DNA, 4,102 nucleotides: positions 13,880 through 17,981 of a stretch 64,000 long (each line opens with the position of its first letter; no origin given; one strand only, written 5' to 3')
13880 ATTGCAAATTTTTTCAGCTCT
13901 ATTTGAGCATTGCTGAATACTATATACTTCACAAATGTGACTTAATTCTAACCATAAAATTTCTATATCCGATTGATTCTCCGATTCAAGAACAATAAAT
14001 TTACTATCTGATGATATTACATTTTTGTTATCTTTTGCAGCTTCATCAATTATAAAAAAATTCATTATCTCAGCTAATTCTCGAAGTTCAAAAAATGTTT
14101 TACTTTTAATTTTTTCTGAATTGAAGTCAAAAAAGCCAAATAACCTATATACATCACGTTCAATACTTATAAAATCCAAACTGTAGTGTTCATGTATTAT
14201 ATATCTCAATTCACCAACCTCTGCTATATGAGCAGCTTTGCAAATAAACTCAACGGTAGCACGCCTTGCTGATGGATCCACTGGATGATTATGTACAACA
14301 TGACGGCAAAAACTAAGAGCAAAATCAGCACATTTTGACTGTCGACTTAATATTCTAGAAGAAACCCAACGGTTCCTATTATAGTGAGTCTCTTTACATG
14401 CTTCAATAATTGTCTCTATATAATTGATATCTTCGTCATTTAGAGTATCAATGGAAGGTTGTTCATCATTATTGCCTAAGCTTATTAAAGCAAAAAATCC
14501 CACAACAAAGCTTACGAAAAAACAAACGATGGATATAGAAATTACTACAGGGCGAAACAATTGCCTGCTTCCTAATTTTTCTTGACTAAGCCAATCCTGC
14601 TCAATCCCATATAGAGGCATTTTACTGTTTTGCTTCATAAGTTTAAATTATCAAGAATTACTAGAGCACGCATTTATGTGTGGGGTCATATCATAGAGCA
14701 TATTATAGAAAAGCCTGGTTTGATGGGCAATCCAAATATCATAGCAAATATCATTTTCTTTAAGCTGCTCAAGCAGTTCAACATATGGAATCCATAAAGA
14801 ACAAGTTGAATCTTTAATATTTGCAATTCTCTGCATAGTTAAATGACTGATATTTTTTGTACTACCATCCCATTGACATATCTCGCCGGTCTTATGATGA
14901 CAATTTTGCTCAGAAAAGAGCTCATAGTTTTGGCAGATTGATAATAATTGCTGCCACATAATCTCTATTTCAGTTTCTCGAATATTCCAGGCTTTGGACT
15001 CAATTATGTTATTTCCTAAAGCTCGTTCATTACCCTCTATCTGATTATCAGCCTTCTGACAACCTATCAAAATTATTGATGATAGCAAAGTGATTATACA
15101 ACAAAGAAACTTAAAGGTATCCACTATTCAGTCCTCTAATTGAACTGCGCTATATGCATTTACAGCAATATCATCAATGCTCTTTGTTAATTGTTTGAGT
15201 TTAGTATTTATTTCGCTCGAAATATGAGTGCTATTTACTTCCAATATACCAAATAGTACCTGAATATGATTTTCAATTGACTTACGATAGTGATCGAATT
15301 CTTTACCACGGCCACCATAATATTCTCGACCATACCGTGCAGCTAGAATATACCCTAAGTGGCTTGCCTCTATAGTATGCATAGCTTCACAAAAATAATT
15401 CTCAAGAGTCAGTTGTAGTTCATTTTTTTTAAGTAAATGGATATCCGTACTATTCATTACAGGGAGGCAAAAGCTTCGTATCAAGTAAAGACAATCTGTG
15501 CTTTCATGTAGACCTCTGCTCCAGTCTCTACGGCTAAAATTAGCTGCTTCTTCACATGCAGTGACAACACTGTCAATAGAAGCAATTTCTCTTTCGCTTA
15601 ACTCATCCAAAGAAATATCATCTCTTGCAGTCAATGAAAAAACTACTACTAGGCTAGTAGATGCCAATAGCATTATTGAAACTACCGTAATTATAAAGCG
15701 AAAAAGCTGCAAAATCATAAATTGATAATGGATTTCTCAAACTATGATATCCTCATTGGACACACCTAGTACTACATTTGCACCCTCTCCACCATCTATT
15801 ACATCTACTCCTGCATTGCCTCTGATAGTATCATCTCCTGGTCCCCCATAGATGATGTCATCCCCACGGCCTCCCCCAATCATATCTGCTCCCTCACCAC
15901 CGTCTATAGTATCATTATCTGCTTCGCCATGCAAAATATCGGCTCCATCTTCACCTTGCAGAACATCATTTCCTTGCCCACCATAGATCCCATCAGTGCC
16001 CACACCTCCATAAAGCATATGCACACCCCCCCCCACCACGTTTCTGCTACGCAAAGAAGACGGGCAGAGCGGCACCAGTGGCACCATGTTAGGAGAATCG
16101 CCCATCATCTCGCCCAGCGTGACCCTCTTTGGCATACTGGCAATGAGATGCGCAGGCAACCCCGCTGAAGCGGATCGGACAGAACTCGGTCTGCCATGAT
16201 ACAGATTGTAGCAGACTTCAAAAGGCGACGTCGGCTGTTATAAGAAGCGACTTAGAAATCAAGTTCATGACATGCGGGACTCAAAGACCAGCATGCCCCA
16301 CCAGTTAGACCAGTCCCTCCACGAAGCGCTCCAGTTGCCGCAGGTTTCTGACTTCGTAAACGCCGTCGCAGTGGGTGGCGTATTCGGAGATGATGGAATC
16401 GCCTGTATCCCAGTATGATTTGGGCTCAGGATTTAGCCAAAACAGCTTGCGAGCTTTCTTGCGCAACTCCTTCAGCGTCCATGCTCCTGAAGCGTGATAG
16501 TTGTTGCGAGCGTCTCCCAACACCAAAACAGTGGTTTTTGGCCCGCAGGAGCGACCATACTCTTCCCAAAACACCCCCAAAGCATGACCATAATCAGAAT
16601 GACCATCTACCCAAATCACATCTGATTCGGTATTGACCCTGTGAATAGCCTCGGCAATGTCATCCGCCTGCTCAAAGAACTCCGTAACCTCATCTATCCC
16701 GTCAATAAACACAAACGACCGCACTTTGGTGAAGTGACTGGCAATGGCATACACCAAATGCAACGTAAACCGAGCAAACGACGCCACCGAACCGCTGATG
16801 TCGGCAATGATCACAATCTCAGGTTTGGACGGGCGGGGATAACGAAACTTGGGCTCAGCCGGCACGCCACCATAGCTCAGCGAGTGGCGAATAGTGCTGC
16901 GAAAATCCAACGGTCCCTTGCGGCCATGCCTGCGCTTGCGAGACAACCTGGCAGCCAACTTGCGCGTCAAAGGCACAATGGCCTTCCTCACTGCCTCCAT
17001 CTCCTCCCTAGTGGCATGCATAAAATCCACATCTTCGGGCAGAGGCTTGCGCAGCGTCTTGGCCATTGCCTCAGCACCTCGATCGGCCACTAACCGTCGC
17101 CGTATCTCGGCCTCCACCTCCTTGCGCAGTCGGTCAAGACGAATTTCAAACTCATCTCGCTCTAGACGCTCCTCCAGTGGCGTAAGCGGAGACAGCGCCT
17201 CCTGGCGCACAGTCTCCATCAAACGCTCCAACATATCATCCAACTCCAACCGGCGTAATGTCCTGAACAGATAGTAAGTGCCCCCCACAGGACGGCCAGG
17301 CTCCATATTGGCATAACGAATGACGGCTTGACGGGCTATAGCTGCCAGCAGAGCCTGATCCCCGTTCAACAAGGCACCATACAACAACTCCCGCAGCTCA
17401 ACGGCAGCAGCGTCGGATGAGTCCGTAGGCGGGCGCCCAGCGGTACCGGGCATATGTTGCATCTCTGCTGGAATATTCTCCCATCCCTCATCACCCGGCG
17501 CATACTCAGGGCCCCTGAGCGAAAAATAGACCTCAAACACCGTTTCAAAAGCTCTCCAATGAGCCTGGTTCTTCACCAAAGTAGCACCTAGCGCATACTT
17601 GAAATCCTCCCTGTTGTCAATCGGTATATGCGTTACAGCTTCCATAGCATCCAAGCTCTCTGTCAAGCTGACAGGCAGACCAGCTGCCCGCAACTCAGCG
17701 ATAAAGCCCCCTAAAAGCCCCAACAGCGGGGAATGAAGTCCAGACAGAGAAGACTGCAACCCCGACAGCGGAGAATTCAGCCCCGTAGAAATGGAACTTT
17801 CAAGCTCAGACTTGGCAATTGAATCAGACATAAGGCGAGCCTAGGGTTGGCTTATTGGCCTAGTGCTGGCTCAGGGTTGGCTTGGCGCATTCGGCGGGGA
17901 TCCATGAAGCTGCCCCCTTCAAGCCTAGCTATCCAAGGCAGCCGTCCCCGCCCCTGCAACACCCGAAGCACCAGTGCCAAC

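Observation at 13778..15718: Three paralogous Cys-rich envelope proteins built from two shuffled domains (A+B, B alone, A alone)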

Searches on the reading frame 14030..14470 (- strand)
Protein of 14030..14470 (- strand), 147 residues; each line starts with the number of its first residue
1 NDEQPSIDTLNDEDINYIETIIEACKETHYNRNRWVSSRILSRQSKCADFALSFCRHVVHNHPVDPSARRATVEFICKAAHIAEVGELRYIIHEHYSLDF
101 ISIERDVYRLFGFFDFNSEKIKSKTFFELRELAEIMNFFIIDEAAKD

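Call 29: find_homologous_proteins(query=A2, max_evalue=0.01)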
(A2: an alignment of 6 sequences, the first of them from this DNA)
Query A2 (6 sequences) (147 aa, profile of the alignment): 2 proteins with E <= 0.01 among 4266 candidates.
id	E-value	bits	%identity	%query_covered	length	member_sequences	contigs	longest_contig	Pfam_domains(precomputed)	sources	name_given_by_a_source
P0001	3.0e-56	208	100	100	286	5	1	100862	-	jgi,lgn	-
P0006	5.1e-53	197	28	88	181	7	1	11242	-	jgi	-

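Call 36: search_solved_structures(query=A2, max_evalue=10)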
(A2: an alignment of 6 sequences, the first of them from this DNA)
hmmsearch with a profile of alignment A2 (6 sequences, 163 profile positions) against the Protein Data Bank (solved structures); distinct sequences matched with E-value up to 10: 1.
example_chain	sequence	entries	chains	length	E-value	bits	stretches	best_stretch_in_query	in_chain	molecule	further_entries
2p61_A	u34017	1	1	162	0.1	15.6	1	101-150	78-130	Hypothetical protein TM_1646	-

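Call 74: search_solved_structures(query=A8, max_evalue=10)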
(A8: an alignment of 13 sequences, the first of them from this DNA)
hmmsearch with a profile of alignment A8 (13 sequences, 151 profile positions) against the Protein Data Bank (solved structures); distinct sequences matched with E-value up to 10: 6.
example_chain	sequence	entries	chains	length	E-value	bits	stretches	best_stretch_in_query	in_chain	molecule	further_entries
4on9_A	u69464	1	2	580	0.049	16.7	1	63-148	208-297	Probable ATP-dependent RNA helicase DDX58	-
3zd7_A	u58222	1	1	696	0.085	15.9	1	63-148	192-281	PROBABLE ATP-DEPENDENT RNA HELICASE DDX58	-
7zd6_Z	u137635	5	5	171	0.091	15.8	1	11-54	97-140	Complex I-PDSW | NADH dehydrogenase [ubiquinone] 1 beta subcomplex subunit 10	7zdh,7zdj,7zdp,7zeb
5lnk_Z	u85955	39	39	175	0.094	15.8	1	11-54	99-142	Mitochondrial complex I, PDSW subunit | NADH:ubiquinone oxidoreductase subunit B10 | NDUFB10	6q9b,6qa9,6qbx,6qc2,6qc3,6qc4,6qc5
5lc5_p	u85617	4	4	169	0.18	14.8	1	11-55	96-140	NADH dehydrogenase [ubiquinone] 1 beta subcomplex subunit 10, NDUFB10,NADH dehydrogenase [ | NADH dehydrogenase [ubiquinone] 1 beta subcomplex subunit 10,NADH d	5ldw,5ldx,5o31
8fjg_A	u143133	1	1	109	5.2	10.1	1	80-138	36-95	H12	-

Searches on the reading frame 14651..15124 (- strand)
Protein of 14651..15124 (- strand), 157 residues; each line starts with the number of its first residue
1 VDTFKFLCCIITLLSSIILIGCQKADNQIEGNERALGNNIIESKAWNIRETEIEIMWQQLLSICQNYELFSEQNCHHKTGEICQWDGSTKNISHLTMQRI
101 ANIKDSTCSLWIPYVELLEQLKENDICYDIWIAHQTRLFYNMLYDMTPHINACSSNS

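Call 8: search_protein_families(library=pfam, proteins=[window:14651-15124:-], max_evalue=0.1)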
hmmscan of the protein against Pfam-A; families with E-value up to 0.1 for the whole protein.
window:14651-15124:- (157 aa): 0 families

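Call 15: search_protein_families(library=ncbifam, proteins=[window:14651-15124:-], max_evalue=1)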
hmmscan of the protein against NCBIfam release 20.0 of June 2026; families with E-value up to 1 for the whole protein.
window:14651-15124:- (157 aa): 1 family
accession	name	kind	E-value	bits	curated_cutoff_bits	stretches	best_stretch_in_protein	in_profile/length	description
NF047845.1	FlagFilOutFlaA1Lepto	equivalog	0.03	13.7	500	1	2-91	3-93/306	flagellar filament outer layer protein FlaA1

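Call 16: search_protein_families(library=padloc, proteins=[window:14651-15124:-], max_evalue=1)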
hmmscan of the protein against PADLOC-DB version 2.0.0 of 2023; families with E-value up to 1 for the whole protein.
window:14651-15124:- (157 aa): 0 families

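Call 46: search_protein_families(library=phrogs, proteins=[window:14651-15124:-], max_evalue=0.1)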
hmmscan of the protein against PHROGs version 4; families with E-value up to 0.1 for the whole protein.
window:14651-15124:- (157 aa): 0 families

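Call 52: find_related_loci(query=A4, collection=metagenome_contigs, flank=10000)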
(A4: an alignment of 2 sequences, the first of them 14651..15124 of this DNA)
Query A4 (157 aa) in metagenome_contigs; peptide patterns used: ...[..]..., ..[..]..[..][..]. (x = any residue, [..] = any of these).
111 stretches matched a pattern, but none encodes a relative of the query by tblastn (E <= 1e-3).

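Call 97: find_related_loci(query=A4, collection=viral_contigs, flank=5000)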
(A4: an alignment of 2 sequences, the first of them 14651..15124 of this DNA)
Query A4 (157 aa) in viral_contigs; peptide patterns used: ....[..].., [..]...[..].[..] (x = any residue, [..] = any of these).
36 stretches matched a pattern, but none encodes a relative of the query by tblastn (E <= 1e-3).

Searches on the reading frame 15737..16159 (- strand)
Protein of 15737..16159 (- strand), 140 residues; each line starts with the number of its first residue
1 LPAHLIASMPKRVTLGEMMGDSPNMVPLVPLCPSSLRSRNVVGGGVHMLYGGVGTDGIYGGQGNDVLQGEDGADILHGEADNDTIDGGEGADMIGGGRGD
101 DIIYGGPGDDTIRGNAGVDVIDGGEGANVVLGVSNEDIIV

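Call 8: search_protein_families(library=pfam, proteins=[window:15737-16159:-], max_evalue=0.1)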
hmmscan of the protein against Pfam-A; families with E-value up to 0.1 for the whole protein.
window:15737-16159:- (140 aa): 1 family
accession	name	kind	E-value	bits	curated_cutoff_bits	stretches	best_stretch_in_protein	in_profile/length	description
PF00353.25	HemolysinCabind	-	2.7e-27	94.8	23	4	59-94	1-36/36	RTX calcium-binding nonapeptide repeat (4 copies)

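Call 15: search_protein_families(library=ncbifam, proteins=[window:15737-16135:-], max_evalue=1)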
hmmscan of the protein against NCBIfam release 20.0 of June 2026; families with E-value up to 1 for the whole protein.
window:15737-16135:- (132 aa): 9 families
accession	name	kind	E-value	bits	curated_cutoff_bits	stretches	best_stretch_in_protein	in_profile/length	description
NF033943.0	RTX_toxin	subfamily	8.7e-14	50.7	1000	1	37-131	704-799/930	RTX family hemolysin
NF046115.1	Ca_rpt_SMc04171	equivalog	1.6e-11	44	625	2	64-122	276-334/574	SMc04171 family calcium-binding repeat protein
NF033203.1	entero_EhxA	exception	3.6e-09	35.4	2000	1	37-131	737-831/997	enterohemolysin EhxA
NF053766.1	ZapA_metallo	exception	1.3e-08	34.4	940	2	70-123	335-388/483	ZapA family metalloprotease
NF035945.1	Zn_serralysin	subfamily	3.1e-07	29.9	500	2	44-94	316-366/462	serralysin family metalloprotease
NF050046.1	PueAB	exception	4.1e-07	28.8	670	2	79-122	374-417/616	polyurethane esterase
NF052454.1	BtaGlycanEglC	equivalog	0.00095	18.2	700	2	40-68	111-139/459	endo-1,3-1,4-beta-glycanase EglC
NF038329.2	gly_rich_SclB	equivalog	0.15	11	325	1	43-119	259-335/442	LPXTG-anchored collagen-like adhesin Scl2/SclB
NF051884.1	ProteaseSapA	equivalog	0.59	8.7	1200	0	32-67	323-359/644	protease SapA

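Call 16: search_protein_families(library=padloc, proteins=[window:15737-16135:-], max_evalue=1)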
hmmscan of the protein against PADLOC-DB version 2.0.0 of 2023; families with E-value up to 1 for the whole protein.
window:15737-16135:- (132 aa): 0 families

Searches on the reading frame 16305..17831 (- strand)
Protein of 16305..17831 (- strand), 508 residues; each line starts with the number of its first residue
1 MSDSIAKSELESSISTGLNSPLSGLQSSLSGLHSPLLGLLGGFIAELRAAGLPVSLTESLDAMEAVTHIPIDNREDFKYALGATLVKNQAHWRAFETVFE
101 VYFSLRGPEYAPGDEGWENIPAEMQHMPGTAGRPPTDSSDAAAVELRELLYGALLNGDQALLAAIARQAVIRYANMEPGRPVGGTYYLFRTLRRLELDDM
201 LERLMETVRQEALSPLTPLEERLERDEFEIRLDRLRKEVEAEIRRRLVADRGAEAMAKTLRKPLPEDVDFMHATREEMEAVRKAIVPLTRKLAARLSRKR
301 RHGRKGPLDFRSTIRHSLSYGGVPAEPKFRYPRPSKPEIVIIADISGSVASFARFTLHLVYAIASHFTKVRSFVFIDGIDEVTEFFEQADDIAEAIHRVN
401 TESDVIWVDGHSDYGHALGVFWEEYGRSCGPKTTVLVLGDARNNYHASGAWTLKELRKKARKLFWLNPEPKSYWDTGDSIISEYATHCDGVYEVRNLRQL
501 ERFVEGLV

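Call 8: search_protein_families(library=pfam, proteins=[window:16305-17831:-], max_evalue=0.1)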
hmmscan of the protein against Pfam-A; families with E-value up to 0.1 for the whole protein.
window:16305-17831:- (508 aa): 1 family
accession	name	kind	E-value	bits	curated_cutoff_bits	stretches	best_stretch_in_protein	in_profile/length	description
PF05762.20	VWA_CoxE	-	6.6e-43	147.1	26.4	1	283-501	3-220/222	VWA domain containing CoxE-like protein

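Call 39: find_related_loci(query=window:16305-17831:-, collection=genome_contigs, flank=8000)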
Query window:16305-17831:- (508 aa) in genome_contigs; peptide patterns used: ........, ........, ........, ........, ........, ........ (x = any residue, [..] = any of these).
600 stretches matched a pattern (row limit reached: there are more); 581 encode a relative of the query (tblastn E <= 1e-3); the best 80 are kept; 80 distinct loci.
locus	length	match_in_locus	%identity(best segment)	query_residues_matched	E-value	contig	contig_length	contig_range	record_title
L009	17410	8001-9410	86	35-508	0e+0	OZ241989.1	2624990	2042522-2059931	MAG: Candidatus Hopanoidivoransaceae bacterium isolate 4e48f197-6913-473f-9839-f04b09fc39a1 genome assembly, chromosome:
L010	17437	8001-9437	75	34-508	0e+0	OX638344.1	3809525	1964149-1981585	MAG: uncultured Acidimicrobiales bacterium isolate f043cee6-6750-45b5-b834-f9289512c0be genome assembly, chromosome: 1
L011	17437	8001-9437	74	34-508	0e+0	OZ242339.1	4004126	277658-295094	MAG: Acidimicrobiales bacterium isolate d2f1fe46-59da-42e5-8b0a-fdf35f8109fa genome assembly, chromosome: 1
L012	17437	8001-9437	74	34-508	0e+0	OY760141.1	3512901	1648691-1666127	MAG: Acidimicrobiales bacterium isolate 5b15a54b-9cf3-459b-830c-82dda2a8371f genome assembly, chromosome: 1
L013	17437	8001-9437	74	34-508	0e+0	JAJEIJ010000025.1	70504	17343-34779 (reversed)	MAG: Acidimicrobiia bacterium isolate p16x65bins.37 k141_712540, whole genome shotgun sequence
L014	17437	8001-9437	74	34-508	0e+0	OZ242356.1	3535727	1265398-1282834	MAG: Acidimicrobiales bacterium isolate 1ff3c0e0-a0fb-4382-b91d-522820076fd5 genome assembly, chromosome: 1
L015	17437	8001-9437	74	34-508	0e+0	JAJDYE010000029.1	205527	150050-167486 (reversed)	MAG: Acidimicrobiia bacterium isolate jk18x27bins.72 k141_467832, whole genome shotgun sequence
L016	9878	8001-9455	74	28-508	0e+0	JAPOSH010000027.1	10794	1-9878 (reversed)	MAG: bacterium isolate CAR2_bin_19 NODE_2014_length_10794_cov_6.46839, whole genome shotgun sequence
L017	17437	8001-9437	74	34-508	0e+0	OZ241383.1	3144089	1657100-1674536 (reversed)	MAG: Acidimicrobiales bacterium isolate a90f8c27-fa5a-4faf-816a-670666cf7771 genome assembly, chromosome: 1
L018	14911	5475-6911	74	34-508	0e+0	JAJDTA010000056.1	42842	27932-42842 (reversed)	MAG: Acidimicrobiia bacterium isolate jk18x11bins.4 k141_946866, whole genome shotgun sequence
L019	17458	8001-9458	73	26-507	0e+0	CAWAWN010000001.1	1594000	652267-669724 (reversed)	MAG: uncultured Microthrixaceae bacterium isolate MFD05502.bin.2.91 genome assembly, contig: contig_11270, whole genome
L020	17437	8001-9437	73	34-508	0e+0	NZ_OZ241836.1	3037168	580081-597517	MAG: Candidatus Poriferisocius sp. isolate 5d59ea5e-8437-4482-86ca-0ed14f63a534 chromosome 1, complete sequence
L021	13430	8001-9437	74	34-508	0e+0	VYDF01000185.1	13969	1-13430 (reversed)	MAG: Acidimicrobiia bacterium isolate SB0675_bin_33 NODE_1925_length_13969_cov_9.018974, whole genome shotgun sequence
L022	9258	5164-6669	68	6-508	0e+0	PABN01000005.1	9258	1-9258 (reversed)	MAG: Dehalococcoidia bacterium isolate NAT119 MHASMcontig_561521, whole genome shotgun sequence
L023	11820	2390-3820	74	34-507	0e+0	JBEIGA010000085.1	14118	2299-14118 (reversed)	MAG: Acidimicrobiales bacterium isolate Sample-102-S76-bin-11 Sample_102_S76-bin_11-k141_1127267, whole genome shotgun s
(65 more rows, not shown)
